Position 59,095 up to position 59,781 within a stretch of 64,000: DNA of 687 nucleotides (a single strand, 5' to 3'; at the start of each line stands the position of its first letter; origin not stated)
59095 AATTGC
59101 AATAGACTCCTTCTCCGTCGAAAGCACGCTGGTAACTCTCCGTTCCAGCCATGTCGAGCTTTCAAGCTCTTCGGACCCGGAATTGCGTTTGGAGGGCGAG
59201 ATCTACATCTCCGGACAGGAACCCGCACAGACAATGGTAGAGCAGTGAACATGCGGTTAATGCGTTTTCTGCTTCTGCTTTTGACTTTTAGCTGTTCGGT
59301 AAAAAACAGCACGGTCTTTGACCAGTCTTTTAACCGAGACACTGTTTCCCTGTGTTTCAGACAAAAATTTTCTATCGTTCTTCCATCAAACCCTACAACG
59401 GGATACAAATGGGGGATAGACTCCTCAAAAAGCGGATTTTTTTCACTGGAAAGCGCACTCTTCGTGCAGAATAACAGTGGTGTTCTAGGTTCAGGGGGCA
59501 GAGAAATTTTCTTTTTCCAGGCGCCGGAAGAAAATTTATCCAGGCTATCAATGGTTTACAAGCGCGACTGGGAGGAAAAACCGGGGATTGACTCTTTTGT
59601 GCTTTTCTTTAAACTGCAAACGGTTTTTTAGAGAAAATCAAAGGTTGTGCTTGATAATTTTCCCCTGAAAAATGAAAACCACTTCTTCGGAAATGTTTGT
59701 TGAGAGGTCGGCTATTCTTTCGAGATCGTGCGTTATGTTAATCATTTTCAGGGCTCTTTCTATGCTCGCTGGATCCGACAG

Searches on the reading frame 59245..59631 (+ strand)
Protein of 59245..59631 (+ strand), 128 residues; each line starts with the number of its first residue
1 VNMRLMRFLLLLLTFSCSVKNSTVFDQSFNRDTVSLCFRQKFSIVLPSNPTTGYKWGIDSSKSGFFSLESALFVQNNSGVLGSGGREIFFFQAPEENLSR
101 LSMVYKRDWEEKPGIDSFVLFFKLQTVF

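Call 3: search_protein_families(library=pfam, proteins=[window:59245-59631:+], max_evalue=0.01)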
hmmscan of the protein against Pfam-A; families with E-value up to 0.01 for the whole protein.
window:59245-59631:+ (128 aa): 1 family
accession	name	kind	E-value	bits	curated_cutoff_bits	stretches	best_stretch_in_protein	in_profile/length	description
PF09394.16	Inhibitor_I42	-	5.2e-18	65.5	27.2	1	39-114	5-82/91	Chagasin family peptidase inhibitor I42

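Call 4: search_protein_families(library=ncbifam, proteins=[window:59245-59631:+], max_evalue=0.01)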
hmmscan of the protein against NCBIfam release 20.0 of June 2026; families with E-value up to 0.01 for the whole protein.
window:59245-59631:+ (128 aa): 0 families
